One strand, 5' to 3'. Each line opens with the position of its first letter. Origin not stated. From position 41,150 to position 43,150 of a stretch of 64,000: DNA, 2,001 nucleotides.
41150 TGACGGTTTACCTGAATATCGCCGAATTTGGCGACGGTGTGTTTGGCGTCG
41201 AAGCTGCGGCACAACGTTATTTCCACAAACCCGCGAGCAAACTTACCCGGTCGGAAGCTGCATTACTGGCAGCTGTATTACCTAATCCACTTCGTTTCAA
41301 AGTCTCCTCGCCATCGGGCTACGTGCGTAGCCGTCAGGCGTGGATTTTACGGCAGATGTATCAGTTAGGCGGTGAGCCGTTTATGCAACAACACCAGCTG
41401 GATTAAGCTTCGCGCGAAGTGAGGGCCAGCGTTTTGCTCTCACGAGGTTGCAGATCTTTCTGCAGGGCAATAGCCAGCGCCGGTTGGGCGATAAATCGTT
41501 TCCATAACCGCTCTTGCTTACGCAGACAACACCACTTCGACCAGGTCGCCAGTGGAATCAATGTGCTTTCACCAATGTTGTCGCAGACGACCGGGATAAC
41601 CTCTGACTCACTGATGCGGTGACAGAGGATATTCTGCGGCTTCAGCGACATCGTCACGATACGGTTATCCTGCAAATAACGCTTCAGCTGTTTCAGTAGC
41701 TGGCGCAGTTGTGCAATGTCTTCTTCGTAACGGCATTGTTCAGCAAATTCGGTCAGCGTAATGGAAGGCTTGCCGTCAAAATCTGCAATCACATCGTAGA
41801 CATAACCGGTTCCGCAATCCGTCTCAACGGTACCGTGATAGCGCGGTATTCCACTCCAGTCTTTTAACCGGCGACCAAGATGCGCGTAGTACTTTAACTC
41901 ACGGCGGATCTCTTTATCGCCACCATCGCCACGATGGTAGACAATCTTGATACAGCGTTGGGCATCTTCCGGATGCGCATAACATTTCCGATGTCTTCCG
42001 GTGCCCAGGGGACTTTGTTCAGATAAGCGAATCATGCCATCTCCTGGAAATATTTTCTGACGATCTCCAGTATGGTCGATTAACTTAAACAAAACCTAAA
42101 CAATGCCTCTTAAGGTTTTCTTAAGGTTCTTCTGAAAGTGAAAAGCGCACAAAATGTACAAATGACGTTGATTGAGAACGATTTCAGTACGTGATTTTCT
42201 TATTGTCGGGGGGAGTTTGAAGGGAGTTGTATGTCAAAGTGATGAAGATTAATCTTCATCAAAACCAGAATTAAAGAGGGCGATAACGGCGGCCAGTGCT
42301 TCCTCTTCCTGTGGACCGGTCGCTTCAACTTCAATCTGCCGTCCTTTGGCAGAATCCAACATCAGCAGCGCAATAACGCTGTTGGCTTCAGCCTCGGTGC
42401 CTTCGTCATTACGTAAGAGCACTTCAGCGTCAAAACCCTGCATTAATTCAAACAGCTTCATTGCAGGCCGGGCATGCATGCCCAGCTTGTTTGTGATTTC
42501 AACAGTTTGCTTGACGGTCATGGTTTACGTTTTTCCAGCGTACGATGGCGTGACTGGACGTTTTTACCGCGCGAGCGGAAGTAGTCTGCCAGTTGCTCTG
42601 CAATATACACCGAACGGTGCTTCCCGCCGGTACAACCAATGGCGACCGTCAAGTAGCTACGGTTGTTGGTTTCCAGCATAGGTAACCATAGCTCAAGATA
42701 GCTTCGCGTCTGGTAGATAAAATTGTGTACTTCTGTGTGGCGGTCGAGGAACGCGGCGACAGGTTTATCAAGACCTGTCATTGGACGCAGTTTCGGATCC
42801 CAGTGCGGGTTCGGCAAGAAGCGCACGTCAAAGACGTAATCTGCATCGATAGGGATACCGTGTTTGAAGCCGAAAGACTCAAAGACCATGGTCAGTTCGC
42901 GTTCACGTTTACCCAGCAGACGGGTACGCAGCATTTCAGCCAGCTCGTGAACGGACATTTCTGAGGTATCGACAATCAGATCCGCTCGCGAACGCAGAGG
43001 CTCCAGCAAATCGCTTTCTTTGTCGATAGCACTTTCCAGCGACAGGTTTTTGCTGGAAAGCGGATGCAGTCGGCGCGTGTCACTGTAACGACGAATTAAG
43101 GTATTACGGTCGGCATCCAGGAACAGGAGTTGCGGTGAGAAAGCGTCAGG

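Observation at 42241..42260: Perfect 20 bp palindrome centred on the npr stop codon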

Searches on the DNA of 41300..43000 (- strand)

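Call 5: search_dna_similar(query=window:42140-42360:-, collection=ecoli_genomes, mode=near, rows=spread, max_rows=30)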
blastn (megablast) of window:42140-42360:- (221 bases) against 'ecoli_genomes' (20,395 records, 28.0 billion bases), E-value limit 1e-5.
Records with a match: 5426; places in all: 5427; records where one place covers at least 80% of the query: 5425.
Genomes with a match: 5426 of 5426; with a place that covers at least 80% of the query: 5425. Places per genome that has any: lowest 1, median 1, highest 2. On chromosomes: 5426 places; on plasmids: 1.
Best place of each record, by identity: >=99% 2751; 95-99% 1475; 90-95% 1200.
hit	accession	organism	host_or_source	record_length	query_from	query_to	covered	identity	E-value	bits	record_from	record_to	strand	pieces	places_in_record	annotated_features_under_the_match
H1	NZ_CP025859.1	Escherichia coli strain 504239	Homo sapiens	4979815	1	221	100%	100.0%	3e-111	409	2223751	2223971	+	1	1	npr: PTS phosphocarrier protein NPr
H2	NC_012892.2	Escherichia coli BL21(DE3) strain BL21(DE3)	-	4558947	1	221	100%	100.0%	3e-111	409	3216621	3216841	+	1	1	npr: PTS phosphocarrier protein NPr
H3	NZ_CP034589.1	Escherichia coli strain L37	anus swab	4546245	1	221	100%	100.0%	3e-111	409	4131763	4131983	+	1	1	npr: PTS phosphocarrier protein NPr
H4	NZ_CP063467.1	Escherichia coli strain EM20-18-50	not applicable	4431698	1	221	100%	100.0%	3e-111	409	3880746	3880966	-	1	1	npr: PTS phosphocarrier protein NPr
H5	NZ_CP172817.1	Escherichia coli strain HS-01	Homo sapiens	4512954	1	221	100%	100.0%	3e-111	409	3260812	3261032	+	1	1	npr: PTS phosphocarrier protein NPr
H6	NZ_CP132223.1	Escherichia coli strain Jtgc-02-2-Tmex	Homo sapiens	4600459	1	221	100%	100.0%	3e-111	409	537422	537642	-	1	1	npr: PTS phosphocarrier protein NPr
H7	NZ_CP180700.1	Escherichia coli strain CUPS05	Slaughterhouse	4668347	1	221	100%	100.0%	3e-111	409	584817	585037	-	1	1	npr: PTS phosphocarrier protein NPr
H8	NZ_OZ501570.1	Escherichia coli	Homo sapiens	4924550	1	221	100%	100.0%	3e-111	409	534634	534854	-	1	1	npr: PTS phosphocarrier protein NPr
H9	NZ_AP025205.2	Escherichia coli strain 2017.04.03CC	Homo sapiens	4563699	1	221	100%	99.5%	2e-109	403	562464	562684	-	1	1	npr: PTS phosphocarrier protein NPr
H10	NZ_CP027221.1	Escherichia coli strain 2015C-3101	Homo sapiens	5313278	1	221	100%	99.1%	7e-108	398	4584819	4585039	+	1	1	npr: PTS phosphocarrier protein NPr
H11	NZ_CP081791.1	Escherichia coli strain CT01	-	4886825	1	221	100%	99.1%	7e-108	398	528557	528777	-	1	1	npr: PTS phosphocarrier protein NPr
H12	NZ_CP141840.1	Escherichia coli strain LA3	goose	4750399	1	221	100%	99.1%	7e-108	398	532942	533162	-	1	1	npr: PTS phosphocarrier protein NPr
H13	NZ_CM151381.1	Escherichia coli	Homo sapiens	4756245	1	221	100%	99.1%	7e-108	398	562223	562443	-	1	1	npr: PTS phosphocarrier protein NPr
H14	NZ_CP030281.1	Escherichia coli strain E308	Broiler chicken farm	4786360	1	221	100%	99.1%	3e-107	396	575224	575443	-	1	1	npr: PTS phosphocarrier protein NPr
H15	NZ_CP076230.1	Escherichia coli O157:H7 strain Rafaela_II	Rectal swab of live bovine cattle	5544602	1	220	100%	99.1%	3e-107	396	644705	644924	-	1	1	npr: PTS phosphocarrier protein NPr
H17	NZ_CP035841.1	Escherichia coli strain TW10722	Homo sapiens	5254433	1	221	100%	98.2%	2e-104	387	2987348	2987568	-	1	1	npr: PTS phosphocarrier protein NPr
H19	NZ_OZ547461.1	Escherichia coli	Homo sapiens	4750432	1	221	100%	96.4%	3e-97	363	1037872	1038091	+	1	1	npr: PTS phosphocarrier protein NPr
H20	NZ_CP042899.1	Escherichia coli strain CFSAN061763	missing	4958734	3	221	99%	96.8%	8e-98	364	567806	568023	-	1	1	npr: PTS phosphocarrier protein NPr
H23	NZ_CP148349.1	Escherichia coli strain Z1323HEC0399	Homo sapiens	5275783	1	220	100%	95.5%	2e-93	350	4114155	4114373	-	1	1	npr: PTS phosphocarrier protein NPr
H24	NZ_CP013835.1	Escherichia coli strain JJ2434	Homo sapiens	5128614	1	220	100%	94.5%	5e-90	339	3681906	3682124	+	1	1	npr: PTS phosphocarrier protein NPr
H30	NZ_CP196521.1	Escherichia coli strain S931B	Homo sapiens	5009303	1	139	63%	97.8%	1e-60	241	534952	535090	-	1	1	npr: PTS phosphocarrier protein NPr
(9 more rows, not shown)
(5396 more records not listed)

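Call 6: search_rna_families(source=window, start=41300, end=43000, threshold=evalue, max_evalue=10)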
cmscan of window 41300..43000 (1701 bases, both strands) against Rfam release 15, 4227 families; matches with E-value up to 10: 4.
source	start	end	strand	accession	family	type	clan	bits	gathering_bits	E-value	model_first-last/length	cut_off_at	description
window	42227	42263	-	RF00440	SNORD37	Gene; snRNA; snoRNA; CD-box;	-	20.3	45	0.7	1-65/65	no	Small nucleolar RNA SNORD37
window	41508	41568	+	RF04022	mir-4863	Gene; miRNA;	-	18.6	100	1.8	1-93/93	no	mir-4863 microRNA precursor family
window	42635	42714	-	RF00797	mir-355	Gene; miRNA;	-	18.3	70.3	2.9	1-75/75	no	mir-355 microRNA precursor family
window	41866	41922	-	RF01277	snoU54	Gene; snRNA; snoRNA; CD-box;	CL00008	15.3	35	9.6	1-67/67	no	Small nucleolar RNA U54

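Call 9: search_dna_similar(query=window:42233-42268:-, collection=ecoli_genomes, mode=near, max_evalue=10, rows=spread, max_rows=20)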
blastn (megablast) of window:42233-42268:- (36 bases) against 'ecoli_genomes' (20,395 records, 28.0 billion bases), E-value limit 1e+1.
Records with a match: 5400; places in all: 5401; records where one place covers at least 80% of the query: 5400.
Genomes with a match: 5400 of 5426; with a place that covers at least 80% of the query: 5400. Places per genome that has any: lowest 1, median 1, highest 2. On chromosomes: 5400 places; on plasmids: 1.
Best place of each record, by identity: >=99% 5400.
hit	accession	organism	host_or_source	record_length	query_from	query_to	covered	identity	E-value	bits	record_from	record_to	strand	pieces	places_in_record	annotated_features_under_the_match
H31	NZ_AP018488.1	Escherichia coli O157:H7 strain PV15-279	Homo sapiens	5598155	1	36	100%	100.0%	1e-9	68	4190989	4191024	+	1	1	npr: PTS phosphocarrier protein NPr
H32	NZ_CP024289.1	Escherichia coli O178:H19 strain 2012C-4431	Homo sapiens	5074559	1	36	100%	100.0%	1e-9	68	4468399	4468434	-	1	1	npr: PTS phosphocarrier protein NPr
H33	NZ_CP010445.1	Escherichia coli K-12 strain K-12 MG1655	not applicable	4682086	1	36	100%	100.0%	1e-9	68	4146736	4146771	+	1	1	npr: PTS phosphocarrier protein NPr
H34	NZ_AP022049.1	Escherichia coli strain WP4-S17-ESBL-08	-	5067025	1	36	100%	100.0%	1e-9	68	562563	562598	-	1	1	npr: PTS phosphocarrier protein NPr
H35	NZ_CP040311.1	Escherichia coli strain F3398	Ground beef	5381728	1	36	100%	100.0%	1e-9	68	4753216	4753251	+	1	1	npr: PTS phosphocarrier protein NPr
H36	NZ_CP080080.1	Escherichia coli strain 19SZHZ886Rt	Homo sapiens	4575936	1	36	100%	100.0%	1e-9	68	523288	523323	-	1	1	npr: PTS phosphocarrier protein NPr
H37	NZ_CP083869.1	Escherichia coli strain NDM6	Homo sapiens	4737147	1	36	100%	100.0%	1e-9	68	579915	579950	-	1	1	npr: PTS phosphocarrier protein NPr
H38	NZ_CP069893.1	Escherichia coli strain FDAARGOS_1286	Homo sapiens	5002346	1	36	100%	100.0%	1e-9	68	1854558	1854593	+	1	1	npr: PTS phosphocarrier protein NPr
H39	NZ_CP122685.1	Escherichia coli strain ETEC4067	Sus scrofa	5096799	1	36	100%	100.0%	1e-9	68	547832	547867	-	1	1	npr: PTS phosphocarrier protein NPr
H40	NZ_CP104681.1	Escherichia coli strain 2022CK-00450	Homo sapiens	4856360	1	36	100%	100.0%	1e-9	68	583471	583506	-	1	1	npr: PTS phosphocarrier protein NPr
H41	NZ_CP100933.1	Escherichia coli strain ET665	Hoplobatrachus rugulosus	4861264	1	36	100%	100.0%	1e-9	68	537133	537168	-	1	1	npr: PTS phosphocarrier protein NPr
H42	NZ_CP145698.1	Escherichia coli strain S1-KEN-03-A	Homo sapiens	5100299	1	36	100%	100.0%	1e-9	68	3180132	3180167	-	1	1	npr: PTS phosphocarrier protein NPr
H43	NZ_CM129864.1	Escherichia coli strain SW070910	wastewater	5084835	1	36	100%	100.0%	1e-9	68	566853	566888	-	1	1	npr: PTS phosphocarrier protein NPr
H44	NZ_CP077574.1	Escherichia coli O111:H8 strain 7-54 11A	bovine feces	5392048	1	36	100%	100.0%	1e-9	68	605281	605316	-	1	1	npr: PTS phosphocarrier protein NPr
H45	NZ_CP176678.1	Escherichia coli O121 strain GTVSS-020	all-purpose wheat flour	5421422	1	36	100%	100.0%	1e-9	68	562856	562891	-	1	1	npr: PTS phosphocarrier protein NPr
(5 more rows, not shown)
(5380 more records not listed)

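Call 24: get_annotated_region(hit=H24, flank=150)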
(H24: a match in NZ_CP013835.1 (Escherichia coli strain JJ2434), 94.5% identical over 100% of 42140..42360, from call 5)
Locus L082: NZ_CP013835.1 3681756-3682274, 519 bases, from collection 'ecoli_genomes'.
description: Escherichia coli strain JJ2434 chromosome, complete genome
organism: Escherichia coli strain JJ2434 (NCBI taxid 562)
replicon: chromosome; assembly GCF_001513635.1
host: Homo sapiens; source: missing; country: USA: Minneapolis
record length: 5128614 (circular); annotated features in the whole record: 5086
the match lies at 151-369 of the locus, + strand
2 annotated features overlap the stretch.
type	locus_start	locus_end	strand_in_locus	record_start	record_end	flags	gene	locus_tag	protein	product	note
CDS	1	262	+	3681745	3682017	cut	npr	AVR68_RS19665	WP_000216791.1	PTS phosphocarrier protein NPr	-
CDS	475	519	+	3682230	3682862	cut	yrbL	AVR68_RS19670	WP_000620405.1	PhoP regulatory network protein YrbL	-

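Call 25: get_annotated_region(hit=H23, flank=150)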
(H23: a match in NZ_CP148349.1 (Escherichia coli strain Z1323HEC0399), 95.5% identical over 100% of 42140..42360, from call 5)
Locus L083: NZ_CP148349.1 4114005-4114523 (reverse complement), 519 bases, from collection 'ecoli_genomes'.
description: Escherichia coli strain Z1323HEC0399 chromosome, complete genome
organism: Escherichia coli strain Z1323HEC0399 (NCBI taxid 562)
replicon: chromosome; assembly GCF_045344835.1
host: Homo sapiens; source: -; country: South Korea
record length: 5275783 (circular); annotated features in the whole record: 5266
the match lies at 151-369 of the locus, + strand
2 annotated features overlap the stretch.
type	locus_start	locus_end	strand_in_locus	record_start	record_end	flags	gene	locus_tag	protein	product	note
CDS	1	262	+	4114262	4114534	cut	npr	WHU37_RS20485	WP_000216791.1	PTS phosphocarrier protein NPr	-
CDS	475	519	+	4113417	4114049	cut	yrbL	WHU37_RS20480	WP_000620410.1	PhoP regulatory network protein YrbL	-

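Call 26: get_annotated_region(hit=H19, flank=150)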
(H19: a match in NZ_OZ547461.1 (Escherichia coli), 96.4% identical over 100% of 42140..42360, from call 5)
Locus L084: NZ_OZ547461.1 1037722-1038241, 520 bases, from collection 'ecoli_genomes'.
description: Escherichia coli isolate AB66 chromosome 1, complete sequence
organism: Escherichia coli (NCBI taxid 562)
replicon: chromosome; assembly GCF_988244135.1
host: Homo sapiens; source: rectal screening swab; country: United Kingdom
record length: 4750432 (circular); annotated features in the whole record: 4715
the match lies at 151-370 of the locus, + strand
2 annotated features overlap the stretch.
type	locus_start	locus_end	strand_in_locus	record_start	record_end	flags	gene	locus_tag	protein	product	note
CDS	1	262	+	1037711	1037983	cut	npr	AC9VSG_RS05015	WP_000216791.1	PTS phosphocarrier protein NPr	-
CDS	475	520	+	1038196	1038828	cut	yrbL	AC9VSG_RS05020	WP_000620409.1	PhoP regulatory network protein YrbL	-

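Call 27: get_annotated_region(hit=H20, flank=150)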
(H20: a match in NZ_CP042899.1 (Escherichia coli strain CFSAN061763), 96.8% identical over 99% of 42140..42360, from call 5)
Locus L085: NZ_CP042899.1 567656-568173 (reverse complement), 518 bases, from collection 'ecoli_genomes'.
description: Escherichia coli strain CFSAN061763 chromosome, complete genome
organism: Escherichia coli strain CFSAN061763 (NCBI taxid 562)
replicon: chromosome; assembly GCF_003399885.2
host: missing; source: raw milk cheese; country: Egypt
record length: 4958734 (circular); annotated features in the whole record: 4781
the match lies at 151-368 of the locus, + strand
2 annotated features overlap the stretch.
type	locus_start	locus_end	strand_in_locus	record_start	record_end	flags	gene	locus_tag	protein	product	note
CDS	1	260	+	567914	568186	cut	npr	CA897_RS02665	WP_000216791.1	PTS phosphocarrier protein NPr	-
CDS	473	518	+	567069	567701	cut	yrbL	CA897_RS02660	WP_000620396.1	PhoP regulatory network protein YrbL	-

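Call 28: get_annotated_region(hit=H30, flank=400)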
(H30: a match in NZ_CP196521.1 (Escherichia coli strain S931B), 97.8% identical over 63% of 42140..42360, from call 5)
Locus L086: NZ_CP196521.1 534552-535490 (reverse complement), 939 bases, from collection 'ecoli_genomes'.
description: Escherichia coli strain S931B chromosome, complete genome
organism: Escherichia coli strain S931B (NCBI taxid 562)
replicon: chromosome; assembly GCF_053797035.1
host: Homo sapiens; source: stool; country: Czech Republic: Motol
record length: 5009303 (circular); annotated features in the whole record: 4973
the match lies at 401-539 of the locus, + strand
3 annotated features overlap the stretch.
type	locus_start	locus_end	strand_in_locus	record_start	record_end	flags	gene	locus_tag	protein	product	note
CDS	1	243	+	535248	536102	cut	rapZ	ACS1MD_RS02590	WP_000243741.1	RNase adapter RapZ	-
CDS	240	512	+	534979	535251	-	npr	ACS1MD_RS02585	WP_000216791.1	PTS phosphocarrier protein NPr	-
CDS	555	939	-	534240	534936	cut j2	-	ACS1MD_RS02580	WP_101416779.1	IS1-like element IS1X4 family transposase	programmed frameshift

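Call 29: get_annotated_region(hit=H17, flank=150)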
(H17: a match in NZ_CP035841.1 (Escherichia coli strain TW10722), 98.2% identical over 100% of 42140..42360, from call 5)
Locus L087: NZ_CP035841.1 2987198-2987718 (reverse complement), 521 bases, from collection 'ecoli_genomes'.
description: Escherichia coli strain TW10722 chromosome, complete genome
organism: Escherichia coli strain TW10722 (NCBI taxid 562)
replicon: chromosome; assembly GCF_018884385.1
host: Homo sapiens; source: stool; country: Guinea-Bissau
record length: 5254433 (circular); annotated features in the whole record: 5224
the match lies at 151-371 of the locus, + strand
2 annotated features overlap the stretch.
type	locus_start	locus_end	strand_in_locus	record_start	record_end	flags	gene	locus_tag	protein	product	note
CDS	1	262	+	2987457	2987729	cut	npr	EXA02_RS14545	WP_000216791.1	PTS phosphocarrier protein NPr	-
CDS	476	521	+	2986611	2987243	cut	yrbL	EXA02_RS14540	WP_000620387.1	PhoP regulatory network protein YrbL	-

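Call 55: search_dna_similar(query=L017:1754-1789:+, collection=ecoli_genomes, mode=near, max_evalue=10, max_rows=10)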
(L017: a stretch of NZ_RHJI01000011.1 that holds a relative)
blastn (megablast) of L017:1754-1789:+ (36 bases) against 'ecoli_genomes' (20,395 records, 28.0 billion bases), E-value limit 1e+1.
No match.

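Call 56: search_dna_similar(query=window:42221-42280:-, collection=ecoli_genomes, mode=distant, max_evalue=0.001, rows=spread, max_rows=60)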
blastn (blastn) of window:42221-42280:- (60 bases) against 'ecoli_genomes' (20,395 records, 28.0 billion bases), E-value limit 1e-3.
Records with a match: 5426; places in all: 5427; records where one place covers at least 80% of the query: 5426.
Genomes with a match: 5426 of 5426; with a place that covers at least 80% of the query: 5426. Places per genome that has any: lowest 1, median 1, highest 2. On chromosomes: 5426 places; on plasmids: 1.
Best place of each record, by identity: >=99% 1975; 95-99% 3433; 90-95% 18.
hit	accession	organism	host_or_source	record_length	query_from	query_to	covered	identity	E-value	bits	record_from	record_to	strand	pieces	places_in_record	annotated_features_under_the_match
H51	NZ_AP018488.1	Escherichia coli O157:H7 strain PV15-279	Homo sapiens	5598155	1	60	100%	100.0%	9e-22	109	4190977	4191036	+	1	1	npr: PTS phosphocarrier protein NPr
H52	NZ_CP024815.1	Escherichia coli strain CREC-629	Homo sapiens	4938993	1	60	100%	100.0%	9e-22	109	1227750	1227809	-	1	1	npr: PTS phosphocarrier protein NPr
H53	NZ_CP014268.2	Escherichia coli B strain C2566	laboratory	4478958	1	60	100%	100.0%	9e-22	109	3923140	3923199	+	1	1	npr: PTS phosphocarrier protein NPr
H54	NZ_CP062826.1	Escherichia coli strain Res13-Lact-PER12-33-A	Sus scrofa domesticus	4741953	1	60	100%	100.0%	9e-22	109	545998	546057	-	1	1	npr: PTS phosphocarrier protein NPr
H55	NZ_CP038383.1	Escherichia coli O55:H7 strain DEC5E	Homo sapiens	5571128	1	60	100%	100.0%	9e-22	109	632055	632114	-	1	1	npr: PTS phosphocarrier protein NPr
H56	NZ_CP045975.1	Escherichia coli strain AUSMDU00002545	Homo sapiens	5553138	1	60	100%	100.0%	9e-22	109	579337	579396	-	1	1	npr: PTS phosphocarrier protein NPr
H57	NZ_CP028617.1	Escherichia coli strain 140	cattle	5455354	1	60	100%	100.0%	9e-22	109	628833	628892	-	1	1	npr: PTS phosphocarrier protein NPr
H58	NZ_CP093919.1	Escherichia coli strain ST167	Felis catus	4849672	1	60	100%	100.0%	9e-22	109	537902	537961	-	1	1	npr: PTS phosphocarrier protein NPr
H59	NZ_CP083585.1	Escherichia coli strain ECNB21-M121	meat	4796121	1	60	100%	100.0%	9e-22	109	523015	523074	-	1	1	npr: PTS phosphocarrier protein NPr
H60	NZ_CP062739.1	Escherichia coli O157:H7 strain Z1723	Bovine Faeces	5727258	1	60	100%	100.0%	9e-22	109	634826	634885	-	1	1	npr: PTS phosphocarrier protein NPr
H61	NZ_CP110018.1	Escherichia coli strain DH10B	laboratory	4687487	1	60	100%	100.0%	9e-22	109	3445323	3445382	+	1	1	npr: PTS phosphocarrier protein NPr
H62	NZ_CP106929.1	Escherichia coli strain MFDS1001074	food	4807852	1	60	100%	100.0%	9e-22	109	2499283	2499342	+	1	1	npr: PTS phosphocarrier protein NPr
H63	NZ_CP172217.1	Escherichia coli strain GF4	chicken meat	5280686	1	60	100%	100.0%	9e-22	109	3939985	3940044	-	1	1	npr: PTS phosphocarrier protein NPr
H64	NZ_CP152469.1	Escherichia coli strain Sel(aux)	not applicable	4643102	1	60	100%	100.0%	9e-22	109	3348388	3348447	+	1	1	npr: PTS phosphocarrier protein NPr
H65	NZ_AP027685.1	Escherichia coli strain PSS-10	Homo sapiens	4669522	1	60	100%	100.0%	9e-22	109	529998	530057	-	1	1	npr: PTS phosphocarrier protein NPr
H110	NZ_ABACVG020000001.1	Escherichia coli strain 2020CK-00188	Homo sapiens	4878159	3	60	97%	94.8%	2e-16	92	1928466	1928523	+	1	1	npr: PTS phosphocarrier protein NPr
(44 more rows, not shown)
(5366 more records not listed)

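Call 57: get_annotated_region(hit=H110, flank=30)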
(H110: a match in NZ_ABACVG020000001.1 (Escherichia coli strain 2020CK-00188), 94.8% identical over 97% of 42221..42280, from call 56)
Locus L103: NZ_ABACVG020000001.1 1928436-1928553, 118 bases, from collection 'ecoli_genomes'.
description: Escherichia coli strain 2020CK-00188 chromosome, whole genome shotgun sequence
organism: Escherichia coli strain 2020CK-00188 (NCBI taxid 562)
replicon: chromosome; assembly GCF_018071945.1
host: Homo sapiens; source: Rectal Swab; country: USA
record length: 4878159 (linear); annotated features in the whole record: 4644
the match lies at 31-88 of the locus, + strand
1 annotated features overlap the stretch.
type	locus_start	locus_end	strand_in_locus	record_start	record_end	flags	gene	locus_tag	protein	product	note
CDS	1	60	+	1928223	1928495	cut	npr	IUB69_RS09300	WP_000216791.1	PTS phosphocarrier protein NPr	-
